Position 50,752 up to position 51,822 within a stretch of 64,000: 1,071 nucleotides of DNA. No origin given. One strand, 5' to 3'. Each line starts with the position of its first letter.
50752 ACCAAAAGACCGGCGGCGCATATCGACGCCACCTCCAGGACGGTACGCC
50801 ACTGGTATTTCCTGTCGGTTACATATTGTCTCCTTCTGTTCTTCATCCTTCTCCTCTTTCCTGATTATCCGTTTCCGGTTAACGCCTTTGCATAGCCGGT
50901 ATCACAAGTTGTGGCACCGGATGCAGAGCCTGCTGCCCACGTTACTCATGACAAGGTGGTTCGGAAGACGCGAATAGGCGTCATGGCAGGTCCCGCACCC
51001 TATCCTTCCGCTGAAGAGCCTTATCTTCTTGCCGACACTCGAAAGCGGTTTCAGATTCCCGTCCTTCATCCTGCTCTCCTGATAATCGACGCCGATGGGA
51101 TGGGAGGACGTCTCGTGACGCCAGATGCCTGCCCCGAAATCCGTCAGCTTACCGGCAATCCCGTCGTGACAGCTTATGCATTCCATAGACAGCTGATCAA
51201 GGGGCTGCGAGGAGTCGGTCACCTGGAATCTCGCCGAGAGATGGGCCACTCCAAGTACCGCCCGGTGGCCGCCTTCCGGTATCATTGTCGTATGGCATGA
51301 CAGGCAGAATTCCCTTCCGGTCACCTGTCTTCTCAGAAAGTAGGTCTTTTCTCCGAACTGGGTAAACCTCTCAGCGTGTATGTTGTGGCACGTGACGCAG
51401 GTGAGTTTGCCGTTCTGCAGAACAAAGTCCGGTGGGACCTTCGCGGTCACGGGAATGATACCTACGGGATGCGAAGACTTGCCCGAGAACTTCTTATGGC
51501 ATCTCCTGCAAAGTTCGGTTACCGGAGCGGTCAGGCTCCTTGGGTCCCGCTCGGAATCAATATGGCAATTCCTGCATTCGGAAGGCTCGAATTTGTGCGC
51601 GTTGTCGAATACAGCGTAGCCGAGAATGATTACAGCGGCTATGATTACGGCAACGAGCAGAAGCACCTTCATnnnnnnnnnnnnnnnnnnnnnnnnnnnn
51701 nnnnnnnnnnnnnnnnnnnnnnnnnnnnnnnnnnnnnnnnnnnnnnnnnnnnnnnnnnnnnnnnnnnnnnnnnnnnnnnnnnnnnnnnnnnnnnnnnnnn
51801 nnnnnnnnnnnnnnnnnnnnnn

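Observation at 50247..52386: Operon of two output-less HAMP membrane proteins flanking a membrane-anchored heptaheme cytochrome c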

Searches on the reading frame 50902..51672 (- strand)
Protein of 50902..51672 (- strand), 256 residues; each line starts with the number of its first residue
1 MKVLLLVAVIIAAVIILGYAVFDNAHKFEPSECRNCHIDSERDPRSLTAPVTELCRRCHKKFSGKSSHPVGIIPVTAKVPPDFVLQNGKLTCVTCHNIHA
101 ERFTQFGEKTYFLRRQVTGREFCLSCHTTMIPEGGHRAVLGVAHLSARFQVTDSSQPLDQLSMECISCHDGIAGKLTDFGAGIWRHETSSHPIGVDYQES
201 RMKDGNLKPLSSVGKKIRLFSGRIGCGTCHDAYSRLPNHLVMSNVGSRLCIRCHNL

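Call 3: search_protein_families(library=pfam, proteins=[window:50902-51672:-], max_evalue=1)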
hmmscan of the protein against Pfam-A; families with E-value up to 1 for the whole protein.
window:50902-51672:- (256 aa): 10 families
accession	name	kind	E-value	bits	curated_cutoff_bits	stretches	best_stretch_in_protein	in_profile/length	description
PF09699.15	Paired_CXXCH_1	-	5.3e-14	52.1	20.6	3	31-62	7-39/41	Doubled CXXCH motif (Paired_CXXCH_1)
PF14522.11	Cytochrome_C7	-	1.5e-10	41.2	24.8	2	158-254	9-66/67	Cytochrome c7 and related cytochrome c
PF14537.11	Cytochrom_c3_2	-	4.1e-10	40.4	25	1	26-127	2-78/79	Cytochrome c3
PF22113.1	Mtrc-MtrF_II-IV_dom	-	8.8e-07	29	30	2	31-99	82-166/176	Outer membrane cytochrome MtrC/MtrF-like, domains II/IV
PF05495.17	zf-CHY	-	0.0096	16.8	31.3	0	91-129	20-64/68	CHY zinc finger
PF07102.17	YbcO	-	0.11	12.9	29.9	0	211-239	38-66/92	Putative nuclease YbcO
PF03264.19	Cytochrom_NNT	-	0.25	11.5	24.1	1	87-129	123-166/174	NapC/NirT cytochrome c family, N-terminal region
PF22678.1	Cytochrom_c_NrfB-like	-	0.37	11.7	27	1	88-102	57-71/89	Cytochrome c-type protein NrfB-like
PF02892.21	zf-BED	-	0.74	10.3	20.6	0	55-66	19-30/44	BED zinc finger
PF02085.21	Cytochrom_CIII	-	0.79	10.5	22.9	0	25-126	27-100/101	Class III cytochrome C family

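Call 4: search_protein_families(library=ncbifam, proteins=[window:50902-51672:-], max_evalue=1)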
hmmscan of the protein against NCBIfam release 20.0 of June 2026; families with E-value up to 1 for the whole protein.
window:50902-51672:- (256 aa): 17 families
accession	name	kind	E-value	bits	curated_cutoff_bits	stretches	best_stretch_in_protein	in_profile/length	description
NF041028.1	decahem_GSU2203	exception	1.1e-12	47.9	325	2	24-129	119-209/317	GSU2203 family decaheme c-type cytochrome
TIGR01905.1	paired_CXXCH_1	subfamily_domain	3.3e-12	46.1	25.2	3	225-255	8-37/41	doubled CXXCH domain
TIGR03508.1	decahem_SO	subfamily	4e-10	39.6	192.2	2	25-128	89-175/258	DmsE family decaheme c-type cytochrome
NF045713.1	CxxCH_16_HmcA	equivalog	9.4e-07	27.8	400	2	154-255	103-206/541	sulfate respiration complex hexadecaheme cytochrome HmcA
TIGR03153.1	cytochr_NrfH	equivalog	3.4e-06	27.2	134.2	1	5-59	3-59/138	cytochrome c nitrite reductase small subunit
TIGR03507.1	decahem_SO1788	subfamily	2e-05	23.3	209.3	1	26-177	177-308/672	OmcA/MtrC family decaheme c-type cytochrome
NF040968.1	FeS_ExtO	equivalog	0.00066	18.6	200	1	115-174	16-74/416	selenite/tellurite reduction operon b-type cytochrome iron-sulfur cluster-binding subunit ExtO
NF040967.1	cytc_ExtN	equivalog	0.00074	18.5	200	1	115-174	16-74/415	selenite/tellurite reduction operon c-type cytochrome ExtN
NF038038.1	cytoc_DsrJ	equivalog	0.00093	19.5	100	1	90-129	91-110/121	sulfate reduction electron transfer complex DsrMKJOP subunit DsrJ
NF008659.0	PRK11659.1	equivalog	0.1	12.3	184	1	121-173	47-86/188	cytochrome c nitrite reductase pentaheme subunit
NF011606.0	PRK15032.1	equivalog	0.18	10.9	455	1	162-183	167-188/390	pentaheme c-type cytochrome TorC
TIGR03146.1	cyt_nit_nrfB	equivalog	0.22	11.8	166.6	0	89-104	109-124/145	cytochrome c nitrite reductase pentaheme subunit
TIGR03791.1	TTQ_mauG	equivalog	0.31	10.2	443.85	0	82-104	162-182/291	tryptophan tryptophylquinone biosynthesis enzyme MauG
NF049875.1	NetB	exception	0.37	10.6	380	0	123-172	103-148/211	Nrf-like electron transfer protein NetB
NF040996.1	MamX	equivalog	0.41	10.1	400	0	54-101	54-103/264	magnetosome protein MamX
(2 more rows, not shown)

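Call 10: find_homologous_proteins(query=window:50902-51672:-, max_evalue=0.001)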
Query window:50902-51672:- (256 aa): 250 proteins with E <= 0.001 among 586 candidates; the best 120 are listed.
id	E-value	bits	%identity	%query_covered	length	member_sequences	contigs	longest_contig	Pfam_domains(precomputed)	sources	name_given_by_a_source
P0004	6.7e-158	542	89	100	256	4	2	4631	PF09699.16,PF14537.12,PF14522.12,PF22113.2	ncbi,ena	-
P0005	8.3e-94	332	54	93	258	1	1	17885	PF09699.16,PF14537.12,PF14522.12,PF22113.2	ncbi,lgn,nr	ncbi:MAG: cytochrome c3 family protein [Nitrospirae bacterium]|nr:cytochrome c3 family protein [Nitr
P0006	1.1e-91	325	51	100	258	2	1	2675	PF09699.16,PF14537.12,PF14522.12,PF22113.2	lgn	-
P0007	3.6e-91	323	51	99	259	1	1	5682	PF09699.16,PF14537.12,PF14522.12,PF22113.2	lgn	-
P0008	3.8e-91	323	55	99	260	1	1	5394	PF09699.16,PF14537.12,PF14522.12,PF22113.2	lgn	-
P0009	1.5e-90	321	56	94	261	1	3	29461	PF09699.16,PF14537.12,PF02085.22,PF14522.12,PF22113.2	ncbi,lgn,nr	ncbi:MAG: cytochrome c3 family protein [Nitrospirae bacterium]|nr:cytochrome c3 family protein [Nitr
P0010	2.4e-90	320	53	100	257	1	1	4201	PF09699.16,PF14537.12,PF14522.12,PF22113.2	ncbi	-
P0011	2.8e-90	320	54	100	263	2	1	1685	PF09699.16,PF14537.12,PF14522.12,PF22113.2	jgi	-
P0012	6.8e-90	319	53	100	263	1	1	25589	PF09699.16,PF14537.12,PF02085.22,PF14522.12,PF22113.2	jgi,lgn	-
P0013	3.8e-89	316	52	93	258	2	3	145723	PF09699.16,PF14537.12,PF14522.12,PF22113.2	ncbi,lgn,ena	-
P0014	1.0e-88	315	53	100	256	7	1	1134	PF09699.16,PF14537.12,PF14522.12,PF22113.2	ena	-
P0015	1.5e-88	314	51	100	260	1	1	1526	PF09699.16,PF14537.12,PF14522.12,PF22113.2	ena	-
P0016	1.9e-88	314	52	99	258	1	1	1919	PF09699.16,PF14537.12,PF14522.12,PF22113.2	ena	-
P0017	2.5e-88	314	53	100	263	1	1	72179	PF09699.16,PF14537.12,PF14522.12,PF22113.2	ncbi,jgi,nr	ncbi:MAG: hypothetical protein C4560_14460 [Nitrospiraceae bacterium]|nr:MAG: hypothetical protein C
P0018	4.0e-88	313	54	99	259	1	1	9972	PF09699.16,PF14537.12,PF14522.12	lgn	-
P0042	6.6e-79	283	48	98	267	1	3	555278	PF09699.16,PF14537.12,PF14522.12,PF22113.2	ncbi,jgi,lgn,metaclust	jgi:predicted CXXCH cytochrome family protein|metaclust:\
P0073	1.5e-60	223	42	99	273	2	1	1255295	PF09699.16,PF14537.12,PF14522.12,PF22113.2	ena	-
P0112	3.8e-55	205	40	93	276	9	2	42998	PF09699.16,PF14537.12,PF14522.12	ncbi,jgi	ncbi:MAG: cytochrome c3 family protein [Thermodesulfobacteriota bacterium]|jgi:predicted CXXCH cytoc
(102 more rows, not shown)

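Call 12: find_encoding_contigs(protein=P0013, flank=5000, max_places=1)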
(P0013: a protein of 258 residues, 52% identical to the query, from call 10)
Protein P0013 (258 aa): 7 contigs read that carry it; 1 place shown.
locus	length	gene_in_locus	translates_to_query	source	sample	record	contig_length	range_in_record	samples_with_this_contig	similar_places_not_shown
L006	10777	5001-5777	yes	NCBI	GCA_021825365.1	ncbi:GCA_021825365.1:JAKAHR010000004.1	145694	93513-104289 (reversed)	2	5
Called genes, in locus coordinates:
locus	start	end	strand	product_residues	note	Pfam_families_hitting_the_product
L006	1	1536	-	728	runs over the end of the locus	PF03130:HEAT_PBS (faint), PF13646:HEAT_2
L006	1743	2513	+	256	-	PF01790:LGT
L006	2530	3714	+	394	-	PF00291:PALP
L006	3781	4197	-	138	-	PF13441:Gly-zipper_YMGG (weak)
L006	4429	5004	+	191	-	-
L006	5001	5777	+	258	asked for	PF14522:Cytochrome_C7 (faint), PF09699:Paired_CXXCH_1 (weak), PF14537:Cytochrom_c3_2, PF22113:Mtrc-MtrF_II-IV_dom, PF09699:Paired_CXXCH_1 (weak)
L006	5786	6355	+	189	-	-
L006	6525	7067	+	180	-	PF14235:DUF4337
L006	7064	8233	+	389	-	PF17785:PUA_3, PF10672:Methyltrans_SAM, PF03602:Cons_hypoth95 (weak), PF05175:MTS, PF13489:Methyltransf_23 (faint), PF13649:Methyltransf_25 (weak), PF13847:Methyltransf_31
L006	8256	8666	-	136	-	PF14522:Cytochrome_C7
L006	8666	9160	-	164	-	PF16694:Cytochrome_P460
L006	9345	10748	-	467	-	PF00072:Response_reg, PF00158:Sigma54_activat, PF14532:Sigma54_activ_2, PF07728:AAA_5 (weak), PF25601:AAA_lid_14, PF02954:HTH_8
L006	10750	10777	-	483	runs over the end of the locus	PF00672:HAMP, PF00512:HisKA, PF02518:HATPase_c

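Call 13: find_encoding_contigs(protein=P0042, flank=5000, max_places=1)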
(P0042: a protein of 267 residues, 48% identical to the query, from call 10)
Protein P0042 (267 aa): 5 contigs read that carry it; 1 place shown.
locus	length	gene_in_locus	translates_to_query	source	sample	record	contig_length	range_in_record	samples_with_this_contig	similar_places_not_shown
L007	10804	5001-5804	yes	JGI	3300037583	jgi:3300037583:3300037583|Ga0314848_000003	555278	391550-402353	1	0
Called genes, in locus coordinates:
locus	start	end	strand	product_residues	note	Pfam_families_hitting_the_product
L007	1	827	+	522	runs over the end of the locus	PF00496:SBP_bac_5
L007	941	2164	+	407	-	PF00483:NTP_transferase, PF24894:Hexapep_GlmU, PF25084:LbH_EIF2B, PF25087:GMPPB_C (weak), PF25247:LbH_GLGC (weak)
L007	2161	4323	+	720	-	PF21226:MalQ_N, PF02446:Glyco_hydro_77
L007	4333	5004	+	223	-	PF00672:HAMP (weak)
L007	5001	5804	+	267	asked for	PF14522:Cytochrome_C7 (faint), PF09699:Paired_CXXCH_1 (faint), PF14537:Cytochrom_c3_2 (weak), PF22113:Mtrc-MtrF_II-IV_dom (faint)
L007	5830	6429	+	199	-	-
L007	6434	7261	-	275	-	PF01578:Cytochrom_C_asm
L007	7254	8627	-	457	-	PF05140:ResB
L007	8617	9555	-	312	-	PF00005:ABC_tran, PF13304:AAA_21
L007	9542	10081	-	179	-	-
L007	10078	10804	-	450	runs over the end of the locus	PF14238:DUF4340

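Call 14: find_encoding_contigs(protein=P0073, flank=5000, max_places=1)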
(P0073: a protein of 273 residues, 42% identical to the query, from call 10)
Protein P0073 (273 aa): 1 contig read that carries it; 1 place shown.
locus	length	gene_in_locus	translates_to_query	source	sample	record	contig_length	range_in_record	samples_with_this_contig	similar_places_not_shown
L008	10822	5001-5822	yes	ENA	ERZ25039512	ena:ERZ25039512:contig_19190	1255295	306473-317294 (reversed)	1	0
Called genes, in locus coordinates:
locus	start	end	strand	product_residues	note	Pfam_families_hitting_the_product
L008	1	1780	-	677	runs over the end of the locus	PF00672:HAMP, PF00989:PAS, PF08448:PAS_4 (faint), PF13426:PAS_9 (weak), PF24820:Diguanyl_cycl_sensor (faint), PF00512:HisKA, PF02518:HATPase_c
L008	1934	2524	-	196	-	PF14334:DUF4390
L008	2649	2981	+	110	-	PF01502:PRA-CH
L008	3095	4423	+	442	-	PF02085:Cytochrom_CIII (faint), PF09699:Paired_CXXCH_1, PF14537:Cytochrom_c3_2 (weak), PF22113:Mtrc-MtrF_II-IV_dom, PF09699:Paired_CXXCH_1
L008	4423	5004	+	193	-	-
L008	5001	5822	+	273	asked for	PF22113:Mtrc-MtrF_II-IV_dom (faint), PF14522:Cytochrome_C7 (faint), PF14537:Cytochrom_c3_2 (weak), PF09699:Paired_CXXCH_1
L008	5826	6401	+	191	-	-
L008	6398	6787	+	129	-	PF14522:Cytochrome_C7 (faint), PF09699:Paired_CXXCH_1 (faint), PF14537:Cytochrom_c3_2 (weak)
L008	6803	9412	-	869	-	PF13414:TPR_11 (weak), PF00515:TPR_1 (weak), PF13414:TPR_11, PF13414:TPR_11, PF13424:TPR_12, PF13371:TPR_9, PF13414:TPR_11, PF14559:TPR_19, +19 more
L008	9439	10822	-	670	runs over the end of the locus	PF00515:TPR_1 (weak), PF07719:TPR_2 (weak), PF00515:TPR_1, PF07719:TPR_2 (weak), PF13414:TPR_11, PF14559:TPR_19 (weak), PF07719:TPR_2 (weak), PF13431:TPR_17 (weak), +8 more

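Call 15: find_encoding_contigs(protein=P0112, flank=5000, max_places=1)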
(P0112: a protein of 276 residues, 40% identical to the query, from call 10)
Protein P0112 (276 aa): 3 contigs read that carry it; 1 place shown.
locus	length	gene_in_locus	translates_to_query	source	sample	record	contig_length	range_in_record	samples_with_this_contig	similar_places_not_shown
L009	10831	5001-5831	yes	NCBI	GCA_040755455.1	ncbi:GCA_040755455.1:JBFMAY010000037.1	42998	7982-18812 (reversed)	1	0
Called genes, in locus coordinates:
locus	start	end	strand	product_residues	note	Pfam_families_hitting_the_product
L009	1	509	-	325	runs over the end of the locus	-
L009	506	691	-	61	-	-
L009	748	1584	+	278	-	PF02085:Cytochrom_CIII (faint), PF14522:Cytochrome_C7 (faint), PF14537:Cytochrom_c3_2 (faint)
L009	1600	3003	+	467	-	PF02085:Cytochrom_CIII (faint), PF14537:Cytochrom_c3_2 (faint), PF09699:Paired_CXXCH_1, PF14522:Cytochrome_C7 (faint), PF09699:Paired_CXXCH_1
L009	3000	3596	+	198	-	PF09699:Paired_CXXCH_1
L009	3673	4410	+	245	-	PF09699:Paired_CXXCH_1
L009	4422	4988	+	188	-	-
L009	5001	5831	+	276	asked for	PF14522:Cytochrome_C7 (faint), PF14537:Cytochrom_c3_2 (faint), PF09699:Paired_CXXCH_1 (faint)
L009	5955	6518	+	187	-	-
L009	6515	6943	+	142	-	PF09699:Paired_CXXCH_1 (faint), PF14537:Cytochrom_c3_2 (faint)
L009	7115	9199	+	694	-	PF07603:Lcl_C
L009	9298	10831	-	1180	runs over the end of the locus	PF01855:POR_N, PF17147:PFOR_II, PF01558:POR, PF10371:EKR, PF00037:Fer4 (weak), PF12838:Fer4_7, PF13484:Fer4_16, PF02775:TPP_enzyme_C, +4 more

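Call 20: find_related_loci(query=A1, collection=genome_contigs, flank=5000)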
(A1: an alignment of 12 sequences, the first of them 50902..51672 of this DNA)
Query A1 (256 aa) in genome_contigs; peptide patterns used: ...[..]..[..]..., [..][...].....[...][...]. (x = any residue, [..] = any of these).
591 stretches matched a pattern; 299 encode a relative of the query (tblastn E <= 1e-3); the best 80 are kept; 80 distinct loci.
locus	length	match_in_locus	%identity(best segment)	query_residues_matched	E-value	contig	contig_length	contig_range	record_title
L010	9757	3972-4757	55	1-256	8e-95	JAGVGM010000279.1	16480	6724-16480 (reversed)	MAG: Thermodesulfovibrionia bacterium isolate DeMMO2_3 c_000000062676, whole genome shotgun sequence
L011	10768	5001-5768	54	1-256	3e-92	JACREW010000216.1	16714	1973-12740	MAG: Nitrospirae bacterium isolate NC_groundwater_1709_Pr3_B-0.1um_46_8 SR-2_scaffold_141_3151202, whole genome shotgun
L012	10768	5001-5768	55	1-256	1e-91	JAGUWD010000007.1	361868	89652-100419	MAG: Thermodesulfovibrionales bacterium isolate DeMMO5_1 c_000000003172, whole genome shotgun sequence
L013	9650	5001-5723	54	16-254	6e-92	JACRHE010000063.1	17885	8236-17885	MAG: Nitrospirae bacterium isolate NC_groundwater_1769_Pr3_B-0.1um_50_9 SR-2_scaffold_141_1050299, whole genome shotgun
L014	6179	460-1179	55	16-255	3e-91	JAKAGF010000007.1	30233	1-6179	MAG: Nitrospirae bacterium isolate WY2.bin147 NODE_1974_length_30233_cov_2.843785, whole genome shotgun sequence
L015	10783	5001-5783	53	2-256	4e-91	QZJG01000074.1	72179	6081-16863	MAG: Nitrospiraceae bacterium isolate SURF_45 Ga0104751_1000409, whole genome shotgun sequence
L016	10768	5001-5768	52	1-256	8e-91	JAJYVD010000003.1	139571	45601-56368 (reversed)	MAG: Nitrospirae bacterium isolate FK1.bin72 NODE_102_length_139571_cov_15.930345, whole genome shotgun sequence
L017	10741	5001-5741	56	16-256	7e-91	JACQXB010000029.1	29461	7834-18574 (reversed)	MAG: Nitrospirae bacterium isolate NC_groundwater_1504_Pr4_B-0.1um_40_11 SR1-18-B1_scaffold_202349, whole genome shotgun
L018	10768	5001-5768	55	1-256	2e-90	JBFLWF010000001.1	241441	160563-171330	MAG: Nitrospirota bacterium isolate MAG025 MAG025_1, whole genome shotgun sequence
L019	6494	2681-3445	52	2-254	9e-90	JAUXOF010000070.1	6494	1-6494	MAG: Thermodesulfovibrionales bacterium isolate C1_metabat.bin.51 C1_k141_199110, whole genome shotgun sequence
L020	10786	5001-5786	50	2-256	6e-88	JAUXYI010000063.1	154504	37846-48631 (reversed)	MAG: Thermodesulfovibrionia bacterium isolate C18_concoct.bin.153 C18_k141_351442, whole genome shotgun sequence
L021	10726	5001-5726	51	18-255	2e-87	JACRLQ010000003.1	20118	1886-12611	MAG: Nitrospirae bacterium isolate NC_groundwater_1885_Pr3_B-0.1um_52_11 SR2-18-B1_coassembly_68994, whole genome shotgu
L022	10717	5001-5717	52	17-255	1e-86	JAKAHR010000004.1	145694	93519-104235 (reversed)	MAG: Nitrospirae bacterium isolate WY3.bin121 NODE_138_length_145694_cov_3.574931, whole genome shotgun sequence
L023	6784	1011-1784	50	1-254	1e-86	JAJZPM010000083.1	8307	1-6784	MAG: Nitrospirae bacterium isolate SKS1.bin124 NODE_15148_length_8307_cov_5.956846, whole genome shotgun sequence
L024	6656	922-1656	51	19-256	1e-83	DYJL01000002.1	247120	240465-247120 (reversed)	MAG TPA_asm: Nitrospira japonica isolate FI88_42_154 Afr_mines_FI88_33_length_247120_cov_65_701115, whole genome shotgun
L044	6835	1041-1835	41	1-256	8e-63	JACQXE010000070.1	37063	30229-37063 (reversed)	MAG: Nitrospirae bacterium isolate NC_groundwater_1507_Pr4_B-0.1um_42_5 SR1-18-B1_scaffold_631555, whole genome shotgun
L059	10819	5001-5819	41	4-256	4e-61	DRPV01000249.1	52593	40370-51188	MAG TPA_asm: Desulfobacterales bacterium isolate HyVt-567 HyVt-567_k145_614355, whole genome shotgun sequence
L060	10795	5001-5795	42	3-255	8e-61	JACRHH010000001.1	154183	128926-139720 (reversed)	MAG: Nitrospirae bacterium isolate NC_groundwater_1772_Pr3_B-0.1um_56_14 SR-2_scaffold_141_106515, whole genome shotgun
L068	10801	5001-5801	40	3-254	3e-59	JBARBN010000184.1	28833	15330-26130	MAG: Nitrospirota bacterium isolate MFD05764_ilm_asm_bin136 k127_715421, whole genome shotgun sequence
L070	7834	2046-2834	40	5-256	9e-59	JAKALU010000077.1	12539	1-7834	MAG: Nitrospirae bacterium isolate WY5.bin134 NODE_8617_length_12539_cov_1.287867, whole genome shotgun sequence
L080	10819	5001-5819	38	4-256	3e-57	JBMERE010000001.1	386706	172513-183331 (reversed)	Desulfobacterota bacterium M19 1, whole genome shotgun sequence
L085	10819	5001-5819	38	4-256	1e-56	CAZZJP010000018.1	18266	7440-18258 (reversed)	MAG TPA_asm: uncultured Desulfobulbia bacterium isolate SRP128015_co1_121 genome assembly, contig: NODE_4241_length_1826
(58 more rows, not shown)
